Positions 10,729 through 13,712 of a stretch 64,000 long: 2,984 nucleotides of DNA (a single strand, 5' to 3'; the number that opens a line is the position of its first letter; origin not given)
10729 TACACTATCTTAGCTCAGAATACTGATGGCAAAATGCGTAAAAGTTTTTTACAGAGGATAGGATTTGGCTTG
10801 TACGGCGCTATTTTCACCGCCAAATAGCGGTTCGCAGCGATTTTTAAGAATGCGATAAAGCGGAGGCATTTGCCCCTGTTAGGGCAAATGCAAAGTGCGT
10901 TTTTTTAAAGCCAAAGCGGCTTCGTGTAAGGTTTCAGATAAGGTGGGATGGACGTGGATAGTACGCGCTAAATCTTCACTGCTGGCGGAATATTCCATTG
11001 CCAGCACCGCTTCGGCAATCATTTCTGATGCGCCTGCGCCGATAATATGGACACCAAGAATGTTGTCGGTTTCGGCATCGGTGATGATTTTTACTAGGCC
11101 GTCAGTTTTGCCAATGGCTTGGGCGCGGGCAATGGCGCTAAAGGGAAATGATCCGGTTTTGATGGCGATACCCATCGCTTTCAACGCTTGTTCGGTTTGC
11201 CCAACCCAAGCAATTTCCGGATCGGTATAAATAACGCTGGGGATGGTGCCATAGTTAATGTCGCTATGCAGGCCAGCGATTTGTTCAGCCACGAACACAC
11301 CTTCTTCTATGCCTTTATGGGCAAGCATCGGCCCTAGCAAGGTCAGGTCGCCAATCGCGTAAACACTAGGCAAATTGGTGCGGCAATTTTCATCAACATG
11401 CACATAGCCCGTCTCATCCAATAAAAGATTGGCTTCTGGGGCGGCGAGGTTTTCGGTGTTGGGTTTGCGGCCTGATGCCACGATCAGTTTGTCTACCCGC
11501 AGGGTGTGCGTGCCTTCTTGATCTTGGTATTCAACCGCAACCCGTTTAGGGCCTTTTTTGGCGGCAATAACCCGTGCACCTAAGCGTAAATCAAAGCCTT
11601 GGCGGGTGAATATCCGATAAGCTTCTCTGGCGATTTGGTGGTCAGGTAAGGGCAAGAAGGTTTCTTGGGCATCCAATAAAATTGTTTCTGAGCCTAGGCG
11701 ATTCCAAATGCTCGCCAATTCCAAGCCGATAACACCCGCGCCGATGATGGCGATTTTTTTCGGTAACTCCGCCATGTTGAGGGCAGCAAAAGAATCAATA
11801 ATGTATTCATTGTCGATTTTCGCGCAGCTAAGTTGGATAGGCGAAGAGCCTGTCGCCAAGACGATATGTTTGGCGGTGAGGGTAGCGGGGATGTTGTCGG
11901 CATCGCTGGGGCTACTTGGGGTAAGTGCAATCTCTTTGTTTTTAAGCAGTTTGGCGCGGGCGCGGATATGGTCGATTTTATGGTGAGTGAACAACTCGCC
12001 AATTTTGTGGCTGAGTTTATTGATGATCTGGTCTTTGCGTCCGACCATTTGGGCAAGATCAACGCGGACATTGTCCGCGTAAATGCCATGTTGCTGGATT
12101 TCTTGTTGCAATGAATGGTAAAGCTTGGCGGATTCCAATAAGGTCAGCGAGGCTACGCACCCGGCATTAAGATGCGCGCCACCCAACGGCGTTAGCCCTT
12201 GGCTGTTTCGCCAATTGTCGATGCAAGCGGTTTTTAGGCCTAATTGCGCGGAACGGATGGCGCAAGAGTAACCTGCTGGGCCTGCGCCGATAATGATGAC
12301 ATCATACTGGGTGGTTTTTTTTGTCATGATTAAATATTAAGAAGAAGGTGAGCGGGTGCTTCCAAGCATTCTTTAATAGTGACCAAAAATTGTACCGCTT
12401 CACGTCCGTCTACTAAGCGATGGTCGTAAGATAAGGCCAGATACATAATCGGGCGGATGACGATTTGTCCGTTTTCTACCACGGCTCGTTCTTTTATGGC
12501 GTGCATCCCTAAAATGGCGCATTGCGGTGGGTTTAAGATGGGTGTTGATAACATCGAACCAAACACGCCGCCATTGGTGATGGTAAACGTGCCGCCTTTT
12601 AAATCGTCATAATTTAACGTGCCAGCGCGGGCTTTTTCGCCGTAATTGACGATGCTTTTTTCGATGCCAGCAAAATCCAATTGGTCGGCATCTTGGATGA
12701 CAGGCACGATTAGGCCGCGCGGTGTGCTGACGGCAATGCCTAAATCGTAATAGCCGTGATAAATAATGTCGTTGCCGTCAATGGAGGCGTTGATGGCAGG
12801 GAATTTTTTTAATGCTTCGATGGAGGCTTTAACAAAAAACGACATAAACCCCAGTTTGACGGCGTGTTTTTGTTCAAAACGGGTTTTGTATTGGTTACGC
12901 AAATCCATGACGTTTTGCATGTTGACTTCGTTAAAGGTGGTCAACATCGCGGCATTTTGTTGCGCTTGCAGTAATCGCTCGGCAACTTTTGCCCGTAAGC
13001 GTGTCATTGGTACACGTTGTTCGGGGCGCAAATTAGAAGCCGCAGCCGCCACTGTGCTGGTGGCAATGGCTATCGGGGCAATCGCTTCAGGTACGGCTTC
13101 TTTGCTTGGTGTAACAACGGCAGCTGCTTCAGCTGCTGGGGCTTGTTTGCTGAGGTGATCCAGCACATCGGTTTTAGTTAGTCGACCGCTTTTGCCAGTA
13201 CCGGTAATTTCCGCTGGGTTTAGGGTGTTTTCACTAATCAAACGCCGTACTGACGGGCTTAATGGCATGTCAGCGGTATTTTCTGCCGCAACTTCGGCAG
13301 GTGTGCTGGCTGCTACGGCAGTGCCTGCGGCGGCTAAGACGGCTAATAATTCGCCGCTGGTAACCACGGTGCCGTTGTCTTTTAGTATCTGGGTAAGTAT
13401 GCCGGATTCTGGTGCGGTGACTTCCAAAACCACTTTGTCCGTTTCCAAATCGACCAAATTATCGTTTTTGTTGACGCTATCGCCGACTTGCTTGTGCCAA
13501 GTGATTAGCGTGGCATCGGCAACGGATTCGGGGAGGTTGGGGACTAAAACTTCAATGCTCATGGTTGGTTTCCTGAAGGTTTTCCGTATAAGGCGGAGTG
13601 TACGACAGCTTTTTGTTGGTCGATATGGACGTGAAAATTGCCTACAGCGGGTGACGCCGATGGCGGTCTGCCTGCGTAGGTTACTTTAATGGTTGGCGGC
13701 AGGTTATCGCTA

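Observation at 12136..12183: The E3 (Lpd) of the 2-oxoglutarate dehydrogenase operon has lost its redox-active disulfide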

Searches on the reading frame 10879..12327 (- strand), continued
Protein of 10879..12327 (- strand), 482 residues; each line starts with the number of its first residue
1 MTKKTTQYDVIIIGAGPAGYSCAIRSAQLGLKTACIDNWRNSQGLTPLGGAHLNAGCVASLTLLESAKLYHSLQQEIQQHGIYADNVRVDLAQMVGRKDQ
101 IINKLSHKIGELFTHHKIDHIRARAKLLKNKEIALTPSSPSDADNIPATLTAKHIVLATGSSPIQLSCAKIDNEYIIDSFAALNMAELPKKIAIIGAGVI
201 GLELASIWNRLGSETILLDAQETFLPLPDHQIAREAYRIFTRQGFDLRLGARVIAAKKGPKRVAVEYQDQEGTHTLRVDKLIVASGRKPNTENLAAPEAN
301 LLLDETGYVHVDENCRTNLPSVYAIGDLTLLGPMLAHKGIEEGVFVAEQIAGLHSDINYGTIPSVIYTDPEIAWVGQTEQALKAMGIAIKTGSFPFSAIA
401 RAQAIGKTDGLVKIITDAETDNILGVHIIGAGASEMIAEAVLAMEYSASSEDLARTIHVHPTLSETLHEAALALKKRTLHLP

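Call 54: find_encoding_contigs(protein=P0132, flank=8000, max_places=3)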
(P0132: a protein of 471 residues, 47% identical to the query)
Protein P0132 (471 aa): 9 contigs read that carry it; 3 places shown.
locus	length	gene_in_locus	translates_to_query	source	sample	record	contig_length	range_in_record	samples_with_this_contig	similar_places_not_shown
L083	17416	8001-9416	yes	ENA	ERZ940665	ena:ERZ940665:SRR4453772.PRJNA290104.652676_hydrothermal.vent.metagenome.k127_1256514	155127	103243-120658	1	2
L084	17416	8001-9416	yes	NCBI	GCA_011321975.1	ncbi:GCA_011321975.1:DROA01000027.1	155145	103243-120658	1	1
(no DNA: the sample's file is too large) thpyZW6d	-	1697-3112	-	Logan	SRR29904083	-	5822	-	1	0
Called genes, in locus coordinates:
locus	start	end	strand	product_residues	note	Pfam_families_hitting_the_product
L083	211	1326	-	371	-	-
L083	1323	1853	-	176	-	PF10263:SprT-like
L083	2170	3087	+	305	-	PF03462:PCRF, PF00472:RF-1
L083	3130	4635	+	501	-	PF01336:tRNA_anti-codon, PF00152:tRNA-synt_2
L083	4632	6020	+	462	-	PF14821:Thr_synth_N, PF00291:PALP, PF24857:THR4_C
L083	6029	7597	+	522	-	PF00682:HMGL-like, PF22617:HCS_D2, PF08502:LeuA_dimer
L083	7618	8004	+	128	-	PF13473:Cupredoxin_1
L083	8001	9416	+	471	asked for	PF01134:GIDA (faint), PF01262:AlaDh_PNT_C (faint), PF01266:DAO (faint), PF01494:FAD_binding_3 (faint), PF07992:Pyr_redox_2, PF13738:Pyr_redox_3 (weak), PF00070:Pyr_redox, PF02852:Pyr_redox_dim, +5 more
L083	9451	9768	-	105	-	PF01845:CcdB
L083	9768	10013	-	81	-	PF07362:CcdA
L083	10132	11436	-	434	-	PF13609:Porin_4 (weak), PF03349:Toluene_X, PF13505:OMP_b-brl (weak), PF00593:TonB_dep_Rec_b-barrel (weak), PF10677:DUF2490 (faint)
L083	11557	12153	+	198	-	PF01323:DSBA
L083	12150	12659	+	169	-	PF14539:DUF4442 (weak)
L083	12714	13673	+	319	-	PF08668:HDOD, PF01966:HD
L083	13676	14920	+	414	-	PF02120:Flg_hook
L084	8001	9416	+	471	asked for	PF01134:GIDA (faint), PF01262:AlaDh_PNT_C (faint), PF01266:DAO (faint), PF01494:FAD_binding_3 (faint), PF07992:Pyr_redox_2, PF13738:Pyr_redox_3 (weak), PF00070:Pyr_redox, PF02852:Pyr_redox_dim, +5 more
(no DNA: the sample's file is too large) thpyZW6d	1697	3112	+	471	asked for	PF01134:GIDA (faint), PF01262:AlaDh_PNT_C (faint), PF01266:DAO (faint), PF01494:FAD_binding_3 (faint), PF07992:Pyr_redox_2, PF13738:Pyr_redox_3 (weak), PF00070:Pyr_redox, PF02852:Pyr_redox_dim, +5 more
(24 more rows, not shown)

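Call 55: find_encoding_contigs(protein=P0128, flank=8000, max_places=3)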
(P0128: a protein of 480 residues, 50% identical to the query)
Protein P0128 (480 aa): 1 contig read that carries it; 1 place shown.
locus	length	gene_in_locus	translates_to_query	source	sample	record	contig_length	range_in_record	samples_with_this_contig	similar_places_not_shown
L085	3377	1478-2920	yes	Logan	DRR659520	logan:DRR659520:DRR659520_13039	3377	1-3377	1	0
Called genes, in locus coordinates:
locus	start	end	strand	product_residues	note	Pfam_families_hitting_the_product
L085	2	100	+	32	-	?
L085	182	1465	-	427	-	PF12797:Fer4_2 (faint), PF13187:Fer4_9 (faint), PF13237:Fer4_10 (faint), PF12838:Fer4_7, PF13183:Fer4_8, PF13484:Fer4_16, PF13534:Fer4_17, PF02754:CCG, +3 more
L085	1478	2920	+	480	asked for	PF00890:FAD_binding_2, PF01134:GIDA (weak), PF07992:Pyr_redox_2, PF12831:FAD_oxidored (weak), PF13738:Pyr_redox_3 (weak), PF00070:Pyr_redox, PF02737:3HCDH_N (weak), PF02852:Pyr_redox_dim, +7 more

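Call 73: list_cluster_members(proteins=[P0407, P0404, P0362, P0399, P0411, P0414, P0380, P0024, P0053, P0440])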
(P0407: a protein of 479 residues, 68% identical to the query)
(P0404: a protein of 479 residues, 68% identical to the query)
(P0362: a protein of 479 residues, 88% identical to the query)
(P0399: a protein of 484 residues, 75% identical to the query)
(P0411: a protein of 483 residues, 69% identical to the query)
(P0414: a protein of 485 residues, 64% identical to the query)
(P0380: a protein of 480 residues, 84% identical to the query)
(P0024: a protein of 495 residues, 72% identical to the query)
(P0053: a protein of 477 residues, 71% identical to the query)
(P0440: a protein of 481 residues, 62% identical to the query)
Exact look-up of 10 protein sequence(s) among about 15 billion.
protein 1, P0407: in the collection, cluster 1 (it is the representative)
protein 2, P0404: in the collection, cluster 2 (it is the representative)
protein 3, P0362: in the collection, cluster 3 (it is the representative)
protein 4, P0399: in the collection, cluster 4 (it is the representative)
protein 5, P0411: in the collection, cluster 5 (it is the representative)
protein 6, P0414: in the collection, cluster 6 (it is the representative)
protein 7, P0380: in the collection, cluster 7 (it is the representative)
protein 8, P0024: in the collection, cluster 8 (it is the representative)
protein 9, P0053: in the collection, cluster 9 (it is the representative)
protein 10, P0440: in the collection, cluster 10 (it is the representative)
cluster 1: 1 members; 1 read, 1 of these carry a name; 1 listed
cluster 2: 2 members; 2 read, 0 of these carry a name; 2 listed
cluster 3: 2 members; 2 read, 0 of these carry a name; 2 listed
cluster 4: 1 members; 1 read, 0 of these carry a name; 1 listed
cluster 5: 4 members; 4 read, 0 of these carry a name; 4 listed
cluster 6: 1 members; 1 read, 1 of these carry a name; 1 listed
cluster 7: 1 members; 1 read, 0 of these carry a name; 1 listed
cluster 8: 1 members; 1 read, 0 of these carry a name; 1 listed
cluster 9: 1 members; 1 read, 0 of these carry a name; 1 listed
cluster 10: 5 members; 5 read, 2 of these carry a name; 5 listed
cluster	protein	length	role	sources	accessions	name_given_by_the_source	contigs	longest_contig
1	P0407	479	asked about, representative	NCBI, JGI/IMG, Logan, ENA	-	dihydrolipoamide dehydrogenase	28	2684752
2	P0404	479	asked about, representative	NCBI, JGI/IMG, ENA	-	-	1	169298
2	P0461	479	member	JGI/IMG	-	-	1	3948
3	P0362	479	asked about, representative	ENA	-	-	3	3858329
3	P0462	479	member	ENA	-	-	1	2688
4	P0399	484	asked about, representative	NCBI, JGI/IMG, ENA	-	-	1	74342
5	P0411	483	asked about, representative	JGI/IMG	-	-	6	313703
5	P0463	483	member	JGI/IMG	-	-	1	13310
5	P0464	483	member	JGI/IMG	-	-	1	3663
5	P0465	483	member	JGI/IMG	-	-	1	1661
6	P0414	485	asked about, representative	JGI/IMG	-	dihydrolipoamide dehydrogenase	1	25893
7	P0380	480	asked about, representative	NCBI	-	-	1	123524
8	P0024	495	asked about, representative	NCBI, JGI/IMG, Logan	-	-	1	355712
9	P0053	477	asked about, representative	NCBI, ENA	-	-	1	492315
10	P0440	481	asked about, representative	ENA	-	-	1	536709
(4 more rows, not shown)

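Call 75: find_encoding_contigs(protein=window:10879-12327:-, flank=1000, max_places=4)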
Protein window:10879-12327:- (482 aa): 17 contigs read that carry it; 3 places shown.
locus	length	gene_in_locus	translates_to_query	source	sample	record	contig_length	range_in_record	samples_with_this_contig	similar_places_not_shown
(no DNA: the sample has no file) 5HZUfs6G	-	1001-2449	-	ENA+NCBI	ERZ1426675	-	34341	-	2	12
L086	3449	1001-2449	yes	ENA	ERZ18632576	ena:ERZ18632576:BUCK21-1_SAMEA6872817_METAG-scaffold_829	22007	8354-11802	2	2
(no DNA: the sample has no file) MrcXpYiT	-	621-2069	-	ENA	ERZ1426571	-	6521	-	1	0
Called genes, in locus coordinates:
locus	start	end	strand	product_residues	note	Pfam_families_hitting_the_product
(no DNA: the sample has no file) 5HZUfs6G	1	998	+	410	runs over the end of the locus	PF00364:Biotin_lipoyl, PF02817:E3_binding, PF00198:2-oxoacid_dh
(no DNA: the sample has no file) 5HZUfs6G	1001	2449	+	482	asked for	PF00890:FAD_binding_2 (weak), PF01134:GIDA (weak), PF01262:AlaDh_PNT_C (faint), PF01266:DAO (faint), PF07992:Pyr_redox_2, PF13738:Pyr_redox_3 (weak), PF00070:Pyr_redox, PF02852:Pyr_redox_dim, +4 more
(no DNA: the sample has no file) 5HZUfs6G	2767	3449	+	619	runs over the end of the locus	PF20142:Scaffold, PF01471:PG_binding_1 (faint), PF03734:YkuD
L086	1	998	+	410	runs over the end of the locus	PF00364:Biotin_lipoyl, PF02817:E3_binding, PF00198:2-oxoacid_dh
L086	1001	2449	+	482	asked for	PF00890:FAD_binding_2 (weak), PF01134:GIDA (weak), PF01262:AlaDh_PNT_C (faint), PF01266:DAO (faint), PF07992:Pyr_redox_2, PF13738:Pyr_redox_3 (weak), PF00070:Pyr_redox, PF02852:Pyr_redox_dim, +4 more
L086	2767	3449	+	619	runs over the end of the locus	PF20142:Scaffold, PF01471:PG_binding_1 (faint), PF03734:YkuD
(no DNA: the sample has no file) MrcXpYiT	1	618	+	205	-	?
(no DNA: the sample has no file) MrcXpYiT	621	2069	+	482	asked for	PF00890:FAD_binding_2 (weak), PF01134:GIDA (weak), PF01262:AlaDh_PNT_C (faint), PF01266:DAO (faint), PF07992:Pyr_redox_2, PF13738:Pyr_redox_3 (weak), PF00070:Pyr_redox, PF02852:Pyr_redox_dim, +4 more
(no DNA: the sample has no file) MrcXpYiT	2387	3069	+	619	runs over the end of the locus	PF20142:Scaffold, PF01471:PG_binding_1 (faint), PF03734:YkuD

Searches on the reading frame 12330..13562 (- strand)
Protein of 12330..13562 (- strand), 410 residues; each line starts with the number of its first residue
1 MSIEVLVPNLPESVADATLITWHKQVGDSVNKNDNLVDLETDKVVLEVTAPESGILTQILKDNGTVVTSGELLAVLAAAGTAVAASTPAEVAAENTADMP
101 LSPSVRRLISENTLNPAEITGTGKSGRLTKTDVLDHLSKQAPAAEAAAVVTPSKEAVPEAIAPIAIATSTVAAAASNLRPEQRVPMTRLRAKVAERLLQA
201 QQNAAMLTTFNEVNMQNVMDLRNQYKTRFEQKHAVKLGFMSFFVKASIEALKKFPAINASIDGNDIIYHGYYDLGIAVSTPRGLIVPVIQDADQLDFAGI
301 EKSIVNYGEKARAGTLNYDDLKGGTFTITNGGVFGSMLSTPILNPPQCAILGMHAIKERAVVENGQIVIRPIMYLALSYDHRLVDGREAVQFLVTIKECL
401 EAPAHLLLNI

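Call 3: search_protein_families(library=ncbifam, proteins=[window:12330-13562:-])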
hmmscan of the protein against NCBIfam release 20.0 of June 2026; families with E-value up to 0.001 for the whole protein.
window:12330-13562:- (410 aa): 17 families
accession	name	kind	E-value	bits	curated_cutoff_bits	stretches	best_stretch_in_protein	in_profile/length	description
NF004309.0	PRK05704.1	equivalog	1.8e-174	580.9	449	1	1-409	1-407/408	2-oxoglutarate dehydrogenase complex dihydrolipoyllysine-residue succinyltransferase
TIGR01347.1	sucB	equivalog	4.6e-164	546.4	378.65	1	3-409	1-403/404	dihydrolipoyllysine-residue succinyltransferase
TIGR02927.1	SucB_Actino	equivalog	1.7e-95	321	423.45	2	101-402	268-570/579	2-oxoglutarate dehydrogenase, E2 component, dihydrolipoamide succinyltransferase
NF008814.0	PRK11854.1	equivalog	5.6e-92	309.2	722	2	82-406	315-635/637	pyruvate dehydrogenase complex dihydrolipoyllysine-residue acetyltransferase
TIGR01349.1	PDHac_trf_mito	equivalog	6.4e-75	252.9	445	2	82-408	123-437/437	pyruvate dehydrogenase complex dihydrolipoamide acetyltransferase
TIGR01348.1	PDHac_trf_long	equivalog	1.2e-66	225.5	552.1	2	78-408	262-587/587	dihydrolipoyllysine-residue acetyltransferase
NF008815.0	PRK11857.1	equivalog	7e-59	199.8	378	1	101-405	6-304/308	dihydrolipoamide acetyltransferase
NF011416.0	PRK14843.1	equivalog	2e-51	174.9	429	1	95-407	45-346/347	dihydrolipoamide acetyltransferase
NF008907.0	PRK12270.1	equivalog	6.2e-27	93.8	878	1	139-401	86-362/1241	multifunctional oxoglutarate decarboxylase/oxoglutarate dehydrogenase thiamine pyrophosphate-binding subunit/dihydrolipoyllysine-residue suc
NF011457.0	PRK14875.1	equivalog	3.6e-18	65.7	307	1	4-146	5-133/372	acetoin dehydrogenase dihydrolipoyllysine-residue acetyltransferase subunit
NF008854.0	PRK11892.1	equivalog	1.5e-12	46.9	454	1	1-98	1-99/464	pyruvate dehydrogenase complex E1 component subunit beta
NF004547.1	PRK05889.1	equivalog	1.5e-06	28.3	75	1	23-76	17-70/71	biotin/lipoyl-binding carrier protein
TIGR02712.1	urea_carbox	equivalog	4.3e-06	24.7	1303.85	1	21-76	1145-1200/1201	urea carboxylase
NF006079.0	PRK08225.1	equivalog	4.6e-05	23.4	95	1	25-75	18-68/70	acetyl-CoA carboxylase biotin carboxyl carrier protein subunit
NF006761.0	PRK09282.1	domain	0.00025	19.6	402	1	19-76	532-589/591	pyruvate carboxylase subunit B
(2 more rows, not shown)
